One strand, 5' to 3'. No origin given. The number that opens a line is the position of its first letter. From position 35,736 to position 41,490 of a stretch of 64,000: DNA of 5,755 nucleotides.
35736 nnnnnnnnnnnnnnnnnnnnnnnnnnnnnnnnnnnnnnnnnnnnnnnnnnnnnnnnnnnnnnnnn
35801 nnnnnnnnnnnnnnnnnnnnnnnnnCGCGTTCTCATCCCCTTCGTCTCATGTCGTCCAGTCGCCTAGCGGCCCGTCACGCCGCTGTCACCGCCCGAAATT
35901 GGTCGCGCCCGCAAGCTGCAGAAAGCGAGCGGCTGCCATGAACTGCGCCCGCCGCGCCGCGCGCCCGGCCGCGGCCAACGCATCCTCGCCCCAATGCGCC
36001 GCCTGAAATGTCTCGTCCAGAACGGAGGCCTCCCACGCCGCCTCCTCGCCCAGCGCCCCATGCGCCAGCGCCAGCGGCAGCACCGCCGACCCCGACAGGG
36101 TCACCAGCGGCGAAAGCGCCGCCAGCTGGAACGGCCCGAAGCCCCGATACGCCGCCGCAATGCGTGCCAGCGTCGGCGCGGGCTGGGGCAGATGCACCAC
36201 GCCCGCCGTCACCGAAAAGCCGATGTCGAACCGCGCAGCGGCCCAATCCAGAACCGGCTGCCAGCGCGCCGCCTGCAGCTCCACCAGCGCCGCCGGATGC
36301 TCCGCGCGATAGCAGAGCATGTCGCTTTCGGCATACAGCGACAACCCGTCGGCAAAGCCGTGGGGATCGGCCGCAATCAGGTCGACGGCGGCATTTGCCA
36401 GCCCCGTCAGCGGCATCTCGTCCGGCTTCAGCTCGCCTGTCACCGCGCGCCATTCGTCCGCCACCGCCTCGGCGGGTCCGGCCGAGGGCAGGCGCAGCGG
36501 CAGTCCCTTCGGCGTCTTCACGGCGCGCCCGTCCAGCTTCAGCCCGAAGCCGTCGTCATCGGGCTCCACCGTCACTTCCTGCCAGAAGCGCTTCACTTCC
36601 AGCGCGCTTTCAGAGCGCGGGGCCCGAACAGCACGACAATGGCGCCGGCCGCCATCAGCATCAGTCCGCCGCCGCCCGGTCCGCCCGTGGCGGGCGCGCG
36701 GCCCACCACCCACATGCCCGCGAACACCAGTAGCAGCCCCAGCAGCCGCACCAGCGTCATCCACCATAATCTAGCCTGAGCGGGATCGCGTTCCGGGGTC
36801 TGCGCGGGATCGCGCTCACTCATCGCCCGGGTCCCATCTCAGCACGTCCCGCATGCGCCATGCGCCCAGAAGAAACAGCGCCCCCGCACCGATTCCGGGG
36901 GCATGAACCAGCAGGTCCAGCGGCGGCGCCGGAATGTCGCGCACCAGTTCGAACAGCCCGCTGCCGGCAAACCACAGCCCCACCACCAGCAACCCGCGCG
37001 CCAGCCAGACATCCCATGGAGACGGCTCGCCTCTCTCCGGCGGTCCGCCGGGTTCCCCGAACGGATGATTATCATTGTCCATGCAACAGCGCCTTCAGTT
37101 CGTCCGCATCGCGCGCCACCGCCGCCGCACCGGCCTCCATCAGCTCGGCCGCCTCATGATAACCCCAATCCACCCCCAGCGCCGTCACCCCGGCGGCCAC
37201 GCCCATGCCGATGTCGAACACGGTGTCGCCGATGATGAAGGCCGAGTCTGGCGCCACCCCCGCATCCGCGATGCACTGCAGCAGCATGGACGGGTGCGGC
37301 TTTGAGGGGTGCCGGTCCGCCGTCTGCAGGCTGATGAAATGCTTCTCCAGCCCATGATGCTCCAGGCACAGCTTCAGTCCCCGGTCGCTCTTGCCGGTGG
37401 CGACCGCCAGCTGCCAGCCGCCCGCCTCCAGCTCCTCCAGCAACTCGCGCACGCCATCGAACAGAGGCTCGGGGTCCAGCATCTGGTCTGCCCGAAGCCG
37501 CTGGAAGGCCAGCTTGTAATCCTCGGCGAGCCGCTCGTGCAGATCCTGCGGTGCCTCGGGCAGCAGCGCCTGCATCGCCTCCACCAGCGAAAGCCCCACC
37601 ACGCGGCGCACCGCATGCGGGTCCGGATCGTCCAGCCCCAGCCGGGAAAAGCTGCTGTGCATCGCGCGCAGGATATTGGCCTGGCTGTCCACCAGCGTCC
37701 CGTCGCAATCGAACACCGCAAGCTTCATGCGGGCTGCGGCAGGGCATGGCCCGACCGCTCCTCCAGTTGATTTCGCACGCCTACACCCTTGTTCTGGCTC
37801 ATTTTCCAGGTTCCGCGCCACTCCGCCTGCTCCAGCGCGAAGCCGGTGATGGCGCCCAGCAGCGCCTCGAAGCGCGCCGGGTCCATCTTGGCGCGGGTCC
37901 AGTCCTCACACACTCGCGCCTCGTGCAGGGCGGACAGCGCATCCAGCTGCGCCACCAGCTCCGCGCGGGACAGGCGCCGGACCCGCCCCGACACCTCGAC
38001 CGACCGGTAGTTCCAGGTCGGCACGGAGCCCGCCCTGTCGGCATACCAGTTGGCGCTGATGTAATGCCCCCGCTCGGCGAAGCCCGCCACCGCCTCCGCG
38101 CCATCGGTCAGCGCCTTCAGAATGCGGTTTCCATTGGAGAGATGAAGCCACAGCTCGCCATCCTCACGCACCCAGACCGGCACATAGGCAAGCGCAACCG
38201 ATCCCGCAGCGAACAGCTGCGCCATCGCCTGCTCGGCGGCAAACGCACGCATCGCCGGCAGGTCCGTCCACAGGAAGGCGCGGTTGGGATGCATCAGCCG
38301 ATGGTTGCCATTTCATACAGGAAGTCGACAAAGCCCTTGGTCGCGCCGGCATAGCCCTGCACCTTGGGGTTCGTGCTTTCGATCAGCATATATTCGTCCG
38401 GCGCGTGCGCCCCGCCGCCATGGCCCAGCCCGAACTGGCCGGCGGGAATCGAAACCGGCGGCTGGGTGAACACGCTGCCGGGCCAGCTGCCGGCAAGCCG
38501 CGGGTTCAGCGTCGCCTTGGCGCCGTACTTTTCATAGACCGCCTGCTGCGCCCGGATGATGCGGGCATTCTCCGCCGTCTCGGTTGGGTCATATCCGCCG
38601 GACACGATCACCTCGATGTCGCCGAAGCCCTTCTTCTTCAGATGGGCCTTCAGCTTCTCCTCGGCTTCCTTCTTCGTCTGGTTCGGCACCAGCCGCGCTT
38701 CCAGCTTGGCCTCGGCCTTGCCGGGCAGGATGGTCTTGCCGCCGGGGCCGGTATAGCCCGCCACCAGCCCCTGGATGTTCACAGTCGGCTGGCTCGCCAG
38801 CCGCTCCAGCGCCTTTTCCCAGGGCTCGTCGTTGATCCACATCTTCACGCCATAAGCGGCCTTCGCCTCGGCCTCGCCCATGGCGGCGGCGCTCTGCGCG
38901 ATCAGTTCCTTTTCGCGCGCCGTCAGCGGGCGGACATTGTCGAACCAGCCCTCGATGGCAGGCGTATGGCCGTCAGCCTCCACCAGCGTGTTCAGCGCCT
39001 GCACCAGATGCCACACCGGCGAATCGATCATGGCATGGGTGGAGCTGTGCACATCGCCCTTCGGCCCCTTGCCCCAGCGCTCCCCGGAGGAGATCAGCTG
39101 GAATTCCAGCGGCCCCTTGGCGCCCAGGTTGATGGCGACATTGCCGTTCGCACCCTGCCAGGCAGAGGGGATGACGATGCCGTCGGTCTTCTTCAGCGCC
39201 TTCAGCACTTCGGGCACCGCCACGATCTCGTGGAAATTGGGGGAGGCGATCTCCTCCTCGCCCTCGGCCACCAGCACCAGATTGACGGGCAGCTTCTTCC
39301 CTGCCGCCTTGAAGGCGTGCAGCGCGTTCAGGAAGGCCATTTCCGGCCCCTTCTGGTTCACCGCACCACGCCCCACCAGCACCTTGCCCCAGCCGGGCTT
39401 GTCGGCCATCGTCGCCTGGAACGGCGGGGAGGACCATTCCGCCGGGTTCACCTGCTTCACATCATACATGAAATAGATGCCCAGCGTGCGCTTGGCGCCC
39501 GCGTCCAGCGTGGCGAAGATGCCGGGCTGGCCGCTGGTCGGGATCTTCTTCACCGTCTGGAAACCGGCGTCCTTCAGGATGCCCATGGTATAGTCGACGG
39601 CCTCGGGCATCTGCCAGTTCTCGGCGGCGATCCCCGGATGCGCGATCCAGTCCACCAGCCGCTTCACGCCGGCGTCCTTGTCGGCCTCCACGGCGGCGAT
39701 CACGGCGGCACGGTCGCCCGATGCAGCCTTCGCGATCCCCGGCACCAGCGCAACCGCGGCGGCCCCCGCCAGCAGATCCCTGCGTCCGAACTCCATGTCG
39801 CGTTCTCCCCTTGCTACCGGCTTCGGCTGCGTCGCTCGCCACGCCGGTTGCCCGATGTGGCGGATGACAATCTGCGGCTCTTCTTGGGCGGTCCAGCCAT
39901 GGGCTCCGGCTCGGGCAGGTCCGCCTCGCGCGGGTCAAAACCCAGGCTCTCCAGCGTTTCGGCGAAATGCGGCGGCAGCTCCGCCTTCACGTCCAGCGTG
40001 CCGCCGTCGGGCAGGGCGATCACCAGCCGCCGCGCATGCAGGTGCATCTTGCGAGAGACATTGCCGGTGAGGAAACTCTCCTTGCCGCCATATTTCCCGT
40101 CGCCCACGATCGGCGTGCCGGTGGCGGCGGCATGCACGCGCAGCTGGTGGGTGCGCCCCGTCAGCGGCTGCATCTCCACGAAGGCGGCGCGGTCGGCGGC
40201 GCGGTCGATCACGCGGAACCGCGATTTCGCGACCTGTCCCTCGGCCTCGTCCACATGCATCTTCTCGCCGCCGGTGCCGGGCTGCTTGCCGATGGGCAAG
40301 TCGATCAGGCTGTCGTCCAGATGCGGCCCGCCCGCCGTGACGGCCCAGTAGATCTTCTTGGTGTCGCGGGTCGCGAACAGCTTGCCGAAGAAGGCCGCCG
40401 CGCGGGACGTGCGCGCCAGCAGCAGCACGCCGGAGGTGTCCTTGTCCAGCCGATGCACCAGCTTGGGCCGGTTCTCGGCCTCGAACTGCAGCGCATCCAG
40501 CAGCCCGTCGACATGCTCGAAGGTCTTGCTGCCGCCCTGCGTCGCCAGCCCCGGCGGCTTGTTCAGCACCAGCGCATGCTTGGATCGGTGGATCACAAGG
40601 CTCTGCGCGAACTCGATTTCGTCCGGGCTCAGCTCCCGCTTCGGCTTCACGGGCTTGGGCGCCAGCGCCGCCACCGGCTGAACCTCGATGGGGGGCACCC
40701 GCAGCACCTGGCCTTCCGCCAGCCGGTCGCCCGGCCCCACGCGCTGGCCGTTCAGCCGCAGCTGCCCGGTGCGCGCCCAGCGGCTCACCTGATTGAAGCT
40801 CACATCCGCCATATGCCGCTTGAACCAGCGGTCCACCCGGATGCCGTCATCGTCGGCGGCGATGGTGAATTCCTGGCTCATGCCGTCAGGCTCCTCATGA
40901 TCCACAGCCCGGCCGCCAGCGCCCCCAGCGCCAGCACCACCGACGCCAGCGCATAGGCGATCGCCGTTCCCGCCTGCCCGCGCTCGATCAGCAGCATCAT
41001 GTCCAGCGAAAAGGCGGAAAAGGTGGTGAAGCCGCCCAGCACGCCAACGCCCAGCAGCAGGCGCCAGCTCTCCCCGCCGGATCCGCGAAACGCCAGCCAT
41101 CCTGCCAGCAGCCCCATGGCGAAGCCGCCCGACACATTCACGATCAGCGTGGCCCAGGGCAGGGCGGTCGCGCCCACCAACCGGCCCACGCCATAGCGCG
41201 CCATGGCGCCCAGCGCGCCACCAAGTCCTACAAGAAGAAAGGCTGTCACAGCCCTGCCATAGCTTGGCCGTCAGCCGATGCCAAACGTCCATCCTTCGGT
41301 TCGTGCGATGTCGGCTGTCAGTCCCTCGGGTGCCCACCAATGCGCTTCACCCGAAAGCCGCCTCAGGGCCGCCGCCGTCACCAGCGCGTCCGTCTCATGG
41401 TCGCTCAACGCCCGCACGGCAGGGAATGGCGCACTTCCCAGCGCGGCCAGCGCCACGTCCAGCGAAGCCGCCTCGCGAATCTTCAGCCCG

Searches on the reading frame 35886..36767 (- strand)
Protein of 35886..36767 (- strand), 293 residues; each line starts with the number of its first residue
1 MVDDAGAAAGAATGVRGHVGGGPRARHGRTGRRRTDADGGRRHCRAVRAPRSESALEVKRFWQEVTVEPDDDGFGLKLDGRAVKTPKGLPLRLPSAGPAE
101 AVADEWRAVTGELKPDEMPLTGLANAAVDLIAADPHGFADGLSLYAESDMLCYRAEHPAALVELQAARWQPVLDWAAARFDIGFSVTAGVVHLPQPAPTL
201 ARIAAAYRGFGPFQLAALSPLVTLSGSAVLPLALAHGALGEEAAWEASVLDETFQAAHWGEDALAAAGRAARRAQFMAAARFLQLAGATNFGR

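Call 47: search_protein_families(library=pfam, proteins=[window:35886-36767:-])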
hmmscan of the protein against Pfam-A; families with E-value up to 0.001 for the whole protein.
window:35886-36767:- (293 aa): 1 family
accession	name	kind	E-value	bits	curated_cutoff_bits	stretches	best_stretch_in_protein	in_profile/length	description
PF07542.16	ATP12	-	5.8e-34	117.3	27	1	59-176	1-123/124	ATP12 chaperone protein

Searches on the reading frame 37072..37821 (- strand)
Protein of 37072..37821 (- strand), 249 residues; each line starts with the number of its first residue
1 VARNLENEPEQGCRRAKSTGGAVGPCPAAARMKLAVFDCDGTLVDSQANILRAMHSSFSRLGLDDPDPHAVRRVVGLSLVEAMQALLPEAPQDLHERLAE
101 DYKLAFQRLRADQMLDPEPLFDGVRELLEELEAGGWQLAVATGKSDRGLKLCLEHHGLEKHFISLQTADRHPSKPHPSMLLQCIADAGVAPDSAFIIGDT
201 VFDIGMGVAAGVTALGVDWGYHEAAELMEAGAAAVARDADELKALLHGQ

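Call 47: search_protein_families(library=pfam, proteins=[window:37072-37821:-])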
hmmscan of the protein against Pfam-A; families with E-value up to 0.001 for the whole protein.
window:37072-37821:- (249 aa): 5 families
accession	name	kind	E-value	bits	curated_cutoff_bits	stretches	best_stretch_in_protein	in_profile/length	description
PF13419.12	HAD_2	-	3.8e-31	109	23.8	1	36-217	2-178/178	Haloacid dehalogenase-like hydrolase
PF00702.32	Hydrolase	-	1.4e-24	87.9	26.4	1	32-211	1-191/191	haloacid dehalogenase-like hydrolase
PF13242.12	Hydrolase_like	-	1.6e-10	41.2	22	1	173-239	3-72/75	HAD-hyrolase-like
PF12710.13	HAD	-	1.6e-09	38.9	27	1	35-206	1-187/189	haloacid dehalogenase-like hydrolase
PF18890.5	FANCL_d2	-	0.00069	20.5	23.7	0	126-176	6-56/91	FANCL UBC-like domain 2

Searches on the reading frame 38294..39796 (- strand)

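Call 47: search_protein_families(library=pfam, proteins=[window:38294-39796:-])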
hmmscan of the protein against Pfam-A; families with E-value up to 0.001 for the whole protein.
window:38294-39796:- (500 aa): 2 families
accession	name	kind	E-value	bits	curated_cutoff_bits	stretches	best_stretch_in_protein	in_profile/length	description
PF01546.33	Peptidase_M20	-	1e-15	58.7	24.6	1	119-483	15-201/206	Peptidase family M20/M25/M40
PF07687.19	M20_dimer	-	1.3e-10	41.6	21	1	248-390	17-103/107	Peptidase dimerisation domain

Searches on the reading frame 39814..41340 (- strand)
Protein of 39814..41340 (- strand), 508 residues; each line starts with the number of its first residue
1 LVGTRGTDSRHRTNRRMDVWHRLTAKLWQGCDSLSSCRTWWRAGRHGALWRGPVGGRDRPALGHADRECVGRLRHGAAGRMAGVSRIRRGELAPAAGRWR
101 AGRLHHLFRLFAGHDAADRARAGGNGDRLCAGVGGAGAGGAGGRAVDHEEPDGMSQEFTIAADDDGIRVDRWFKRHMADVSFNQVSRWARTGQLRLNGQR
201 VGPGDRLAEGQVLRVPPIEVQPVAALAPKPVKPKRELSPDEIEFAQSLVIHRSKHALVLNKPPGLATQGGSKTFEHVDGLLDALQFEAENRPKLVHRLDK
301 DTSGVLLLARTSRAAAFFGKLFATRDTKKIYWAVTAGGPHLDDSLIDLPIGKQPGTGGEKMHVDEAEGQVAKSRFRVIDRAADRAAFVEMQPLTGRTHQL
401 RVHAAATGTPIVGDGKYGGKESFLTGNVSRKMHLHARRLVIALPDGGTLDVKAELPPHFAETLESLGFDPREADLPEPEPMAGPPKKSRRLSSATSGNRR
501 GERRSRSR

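Call 47: search_protein_families(library=pfam, proteins=[window:39814-41340:-])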
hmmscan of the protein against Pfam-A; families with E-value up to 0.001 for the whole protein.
window:39814-41340:- (508 aa): 1 family
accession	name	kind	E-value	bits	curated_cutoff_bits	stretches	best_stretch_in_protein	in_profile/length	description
PF00849.27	PseudoU_synth_2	-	3.7e-32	112.1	26.8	1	256-406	2-152/152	RNA pseudouridylate synthase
